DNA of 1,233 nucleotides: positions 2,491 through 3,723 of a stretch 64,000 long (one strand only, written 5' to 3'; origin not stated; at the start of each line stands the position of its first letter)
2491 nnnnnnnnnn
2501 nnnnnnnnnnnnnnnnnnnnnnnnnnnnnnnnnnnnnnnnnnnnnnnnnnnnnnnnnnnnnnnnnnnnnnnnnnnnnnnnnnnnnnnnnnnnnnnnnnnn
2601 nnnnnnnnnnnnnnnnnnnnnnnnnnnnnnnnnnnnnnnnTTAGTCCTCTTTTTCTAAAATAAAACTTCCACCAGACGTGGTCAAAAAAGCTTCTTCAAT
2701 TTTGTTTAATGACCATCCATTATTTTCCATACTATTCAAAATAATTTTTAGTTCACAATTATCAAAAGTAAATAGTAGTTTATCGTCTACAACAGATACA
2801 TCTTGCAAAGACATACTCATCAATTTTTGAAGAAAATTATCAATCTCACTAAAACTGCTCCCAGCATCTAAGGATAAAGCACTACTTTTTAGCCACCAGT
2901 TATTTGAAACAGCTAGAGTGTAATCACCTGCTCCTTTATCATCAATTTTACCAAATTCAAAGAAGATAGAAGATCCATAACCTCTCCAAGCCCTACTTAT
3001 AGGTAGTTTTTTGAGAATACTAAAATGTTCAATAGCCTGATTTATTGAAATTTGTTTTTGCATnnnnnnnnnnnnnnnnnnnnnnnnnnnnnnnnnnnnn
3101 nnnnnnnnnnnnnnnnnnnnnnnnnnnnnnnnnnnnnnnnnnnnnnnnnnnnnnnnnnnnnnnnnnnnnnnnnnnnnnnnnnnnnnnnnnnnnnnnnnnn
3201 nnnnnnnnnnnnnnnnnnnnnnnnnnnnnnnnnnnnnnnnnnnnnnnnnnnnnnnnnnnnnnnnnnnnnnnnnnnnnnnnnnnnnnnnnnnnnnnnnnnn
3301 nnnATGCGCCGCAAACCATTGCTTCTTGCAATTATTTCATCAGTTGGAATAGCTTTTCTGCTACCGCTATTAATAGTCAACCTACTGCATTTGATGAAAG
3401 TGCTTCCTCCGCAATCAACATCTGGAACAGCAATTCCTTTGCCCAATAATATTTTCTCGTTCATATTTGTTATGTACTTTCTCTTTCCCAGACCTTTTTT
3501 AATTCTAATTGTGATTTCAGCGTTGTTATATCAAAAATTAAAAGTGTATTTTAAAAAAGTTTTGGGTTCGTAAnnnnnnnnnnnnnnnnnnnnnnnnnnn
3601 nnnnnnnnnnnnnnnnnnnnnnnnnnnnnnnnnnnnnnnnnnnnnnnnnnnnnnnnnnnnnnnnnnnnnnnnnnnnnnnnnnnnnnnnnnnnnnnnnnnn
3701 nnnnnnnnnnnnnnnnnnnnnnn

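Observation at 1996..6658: tRNA-Glu-adjacent islet: GC-elevated non-coding stretch, small ORFs and a HlyD/ABC/FtsX exporter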

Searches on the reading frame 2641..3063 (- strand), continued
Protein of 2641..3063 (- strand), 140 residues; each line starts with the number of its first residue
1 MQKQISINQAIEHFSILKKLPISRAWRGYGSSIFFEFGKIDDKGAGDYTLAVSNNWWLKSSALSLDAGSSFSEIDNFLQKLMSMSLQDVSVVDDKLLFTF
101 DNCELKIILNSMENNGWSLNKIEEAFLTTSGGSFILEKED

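Call 72: fold_search(model_id=the predicted structure, library=pdb)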
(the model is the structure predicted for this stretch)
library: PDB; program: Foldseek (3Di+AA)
matches with E <= 10: 848; with E <= 0.001: 0
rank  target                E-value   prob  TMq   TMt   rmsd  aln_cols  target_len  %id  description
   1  9gy4_Z                3.5e-02  0.93  0.42  0.10  11.5       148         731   14  60S ribosomal subunit in complex with E3-UFM1 ligase and RQC machinery components NEMF and LTN1 (Composite map) (released 2025-05-14)
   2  1pjj_A                7.1e-02  0.85  0.37  0.22   6.5       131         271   13  Complex between the Lactococcus lactis Fpg and an abasic site containing DNA. (released 2004-06-08)
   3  2z2p_A                9.4e-02  0.13  0.20  0.13  16.0       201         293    7  Crystal Structure of catalytically inactive H270A virginiamycin B lyase from Staphylococcus aureus with Quinupristin (released 2007-06-19)
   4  4hco_A                1.2e-01  0.14  0.20  0.14  15.1       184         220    7  Human Plk1-PBD in complex with Thymoquinone at the phophopeptide binding site (released 2012-10-10)
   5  4pd2_A                1.3e-01  0.77  0.37  0.22   6.5       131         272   13  Crystal structure of a complex between a C248GH LlFpg mutant and a THF containing DNA (released 2015-04-01)
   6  3c58_A                1.5e-01  0.72  0.36  0.21   6.6       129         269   13  Crystal structure of a complex between the wild-type lactococcus lactis Fpg (MutM) and a N7-Benzyl-Fapy-dG containing  (released 2008-12-16)
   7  1kfv_A                1.5e-01  0.66  0.35  0.21   6.6       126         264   13  Crystal Structure of Lactococcus lactis Formamido-pyrimidine DNA Glycosylase (alias Fpg or MutM) Non Covalently Bound  (released 2002-06-14)
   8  1pji_A                1.5e-01  0.66  0.36  0.21   6.5       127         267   13  Crystal structure of wild type Lactococcus lactis FPG complexed to a 1,3 propanediol containing DNA (released 2004-08-03)
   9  4hab_C                1.5e-01  0.05  0.13  0.11  14.9       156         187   11  Crystal structure of Plk1 Polo-box domain in complex with PL-49 (released 2013-04-03)
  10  6rno_A                1.6e-01  0.85  0.40  0.23   6.2       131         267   11  Crystal structure of a complex between the LlFpg protein, a THF-DNA and an inhibitor (released 2020-04-15)
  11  4e9c_A                1.6e-01  0.13  0.20  0.13  14.4       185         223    6  The structure of the polo-box domain (PBD) of polo-like kinase 1 (Plk1) in complex with LDPPLHSpTA phosphopeptide (released 2012-10-10)
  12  4h5x_B                1.6e-01  0.10  0.17  0.13  14.1       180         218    8  human Plk1-PBD with a glycerol bound at the phophopeptide binding site (released 2012-10-03)
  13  4h71_A                1.6e-01  0.06  0.15  0.11  15.4       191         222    8  Human Plk1-PBD in complex with Poloxime ((E)-4-(hydroxyimino)-2-isopropyl-5-methylcyclohexa-2,5-dienone) (released 2012-10-03)
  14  4pdi_A                1.7e-01  0.84  0.40  0.23   6.1       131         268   11  Crystal structure of a complex between an inhibited LlFpg and a N7-Benzyl-Fapy-dG containing DNA (released 2015-04-01)
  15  1tdz_A                1.7e-01  0.72  0.37  0.22   6.5       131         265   13  Crystal Structure Complex Between the Lactococcus Lactis FPG (Mutm) and a FAPY-dG Containing DNA (released 2004-09-07)
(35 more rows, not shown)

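Call 89: find_encoding_contigs(protein=P0072, flank=5000, max_places=2)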
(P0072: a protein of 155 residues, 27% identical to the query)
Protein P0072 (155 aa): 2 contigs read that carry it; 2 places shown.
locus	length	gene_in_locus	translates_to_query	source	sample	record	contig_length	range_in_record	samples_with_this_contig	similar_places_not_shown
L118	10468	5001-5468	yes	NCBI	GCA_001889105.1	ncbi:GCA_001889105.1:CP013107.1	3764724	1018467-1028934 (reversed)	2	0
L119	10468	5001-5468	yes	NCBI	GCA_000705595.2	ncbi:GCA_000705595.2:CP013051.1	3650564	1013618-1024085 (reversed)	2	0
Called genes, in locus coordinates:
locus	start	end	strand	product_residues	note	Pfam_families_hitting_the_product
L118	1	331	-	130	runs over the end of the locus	PF19649:DUF6152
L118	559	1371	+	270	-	PF01507:PAPS_reduct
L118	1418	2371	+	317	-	PF01507:PAPS_reduct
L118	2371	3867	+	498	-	PF00009:GTP_EFTU, PF01926:MMR_HSR1 (faint), PF22594:GTP-eEF1A_C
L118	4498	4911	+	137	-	-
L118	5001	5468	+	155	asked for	-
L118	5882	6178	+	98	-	PF07883:Cupin_2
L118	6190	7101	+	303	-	PF00753:Lactamase_B, PF17778:WHD_BLACT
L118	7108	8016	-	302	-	PF07386:DUF1499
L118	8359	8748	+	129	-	-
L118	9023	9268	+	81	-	-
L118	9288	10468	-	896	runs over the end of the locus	PF01326:PPDK_N, PF00391:PEP-utilizers, PF02896:PEP-utilizers_C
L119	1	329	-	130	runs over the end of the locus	PF19649:DUF6152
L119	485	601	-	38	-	-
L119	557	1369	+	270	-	PF01507:PAPS_reduct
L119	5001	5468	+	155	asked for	-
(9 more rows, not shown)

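Call 90: find_encoding_contigs(protein=P0046, flank=5000, max_places=2)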
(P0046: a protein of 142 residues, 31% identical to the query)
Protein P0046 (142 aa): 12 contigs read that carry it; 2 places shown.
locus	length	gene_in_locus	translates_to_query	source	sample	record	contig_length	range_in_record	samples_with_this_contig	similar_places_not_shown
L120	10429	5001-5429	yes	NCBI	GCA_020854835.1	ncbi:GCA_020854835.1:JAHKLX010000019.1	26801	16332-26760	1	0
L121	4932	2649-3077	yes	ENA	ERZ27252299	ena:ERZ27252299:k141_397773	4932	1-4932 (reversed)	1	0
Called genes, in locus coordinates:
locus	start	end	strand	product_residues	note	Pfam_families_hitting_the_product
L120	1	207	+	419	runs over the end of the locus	-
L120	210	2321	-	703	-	PF03235:GmrSD_N, PF04326:SLFN_AlbA_2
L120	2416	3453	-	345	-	PF00665:rve, PF13683:rve_3, PF13333:rve_2 (weak)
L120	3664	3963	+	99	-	PF11171:DUF2958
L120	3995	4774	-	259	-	PF13814:Replic_Relax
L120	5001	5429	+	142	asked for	-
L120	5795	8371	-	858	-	PF26449:DUF8128, PF02534:T4SS-DNA_transf (faint), PF01935:DUF87, PF10412:TrwB_AAD_bind (faint), PF12696:TraG-D_C (weak)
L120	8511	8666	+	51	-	-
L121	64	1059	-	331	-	PF00665:rve, PF13683:rve_3, PF13333:rve_2 (weak)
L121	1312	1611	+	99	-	PF11171:DUF2958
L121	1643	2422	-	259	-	PF13814:Replic_Relax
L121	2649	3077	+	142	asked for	-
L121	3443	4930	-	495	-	?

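Call 91: find_encoding_contigs(protein=P0119, flank=5000, max_places=2)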
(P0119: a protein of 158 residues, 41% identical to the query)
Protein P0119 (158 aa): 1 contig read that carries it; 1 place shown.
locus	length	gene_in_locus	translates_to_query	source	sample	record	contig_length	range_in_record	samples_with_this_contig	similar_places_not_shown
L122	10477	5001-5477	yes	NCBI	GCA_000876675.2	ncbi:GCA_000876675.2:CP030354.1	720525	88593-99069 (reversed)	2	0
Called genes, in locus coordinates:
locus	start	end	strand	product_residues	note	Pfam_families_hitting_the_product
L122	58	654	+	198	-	-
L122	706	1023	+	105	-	PF18291:HU-HIG (weak), PF00216:Bac_DNA_binding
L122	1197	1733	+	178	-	-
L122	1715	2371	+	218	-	-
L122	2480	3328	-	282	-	-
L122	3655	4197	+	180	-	-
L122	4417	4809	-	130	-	-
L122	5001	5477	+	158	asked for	-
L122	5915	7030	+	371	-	PF01548:DEDD_Tnp_IS110, PF02371:Transposase_20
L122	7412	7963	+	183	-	-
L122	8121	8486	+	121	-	PF12599:DUF3768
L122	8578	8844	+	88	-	PF02604:PhdYeFM_antitox (weak)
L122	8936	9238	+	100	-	-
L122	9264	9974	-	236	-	PF02517:Rce1-like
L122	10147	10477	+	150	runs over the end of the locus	-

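Call 100: find_encoding_contigs(protein=P0038, flank=5000, max_places=3)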
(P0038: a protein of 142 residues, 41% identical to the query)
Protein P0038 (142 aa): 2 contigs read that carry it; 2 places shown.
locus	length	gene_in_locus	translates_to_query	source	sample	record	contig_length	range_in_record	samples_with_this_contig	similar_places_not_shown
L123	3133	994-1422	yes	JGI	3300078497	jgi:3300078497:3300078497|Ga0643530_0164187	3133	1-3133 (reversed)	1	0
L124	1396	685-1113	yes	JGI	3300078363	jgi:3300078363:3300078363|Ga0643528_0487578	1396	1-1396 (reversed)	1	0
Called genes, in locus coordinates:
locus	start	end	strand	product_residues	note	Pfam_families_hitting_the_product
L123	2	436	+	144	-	?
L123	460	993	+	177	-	PF28549:NDPSase_N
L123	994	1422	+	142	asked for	-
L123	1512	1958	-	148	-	PF01230:HIT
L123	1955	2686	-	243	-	PF00483:NTP_transferase, PF12804:NTP_transf_3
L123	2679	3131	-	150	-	?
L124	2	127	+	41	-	?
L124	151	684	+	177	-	PF28549:NDPSase_N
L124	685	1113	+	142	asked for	-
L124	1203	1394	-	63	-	?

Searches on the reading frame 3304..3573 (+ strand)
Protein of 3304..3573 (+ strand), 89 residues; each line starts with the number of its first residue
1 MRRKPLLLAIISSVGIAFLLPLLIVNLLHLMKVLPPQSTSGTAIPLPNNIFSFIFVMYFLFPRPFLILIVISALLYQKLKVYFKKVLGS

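Call 7: search_protein_families(library=pfam, proteins=[window:3304-3573:+], max_evalue=0.1)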
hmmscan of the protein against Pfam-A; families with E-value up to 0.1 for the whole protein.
window:3304-3573:+ (89 aa): 0 families

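Call 53: search_protein_families(library=phrogs, proteins=[window:3304-3573:+], max_evalue=0.05)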
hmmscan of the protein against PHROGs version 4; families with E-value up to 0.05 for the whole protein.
window:3304-3573:+ (89 aa): 0 families

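Call 54: search_protein_families(library=padloc, proteins=[window:3304-3573:+], max_evalue=0.05)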
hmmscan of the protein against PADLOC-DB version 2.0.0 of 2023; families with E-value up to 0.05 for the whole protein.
window:3304-3573:+ (89 aa): 0 families

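Call 55: search_protein_families(library=ncbifam, proteins=[window:3304-3573:+], max_evalue=0.01)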
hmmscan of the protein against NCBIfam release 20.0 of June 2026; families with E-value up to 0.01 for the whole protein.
window:3304-3573:+ (89 aa): 0 families
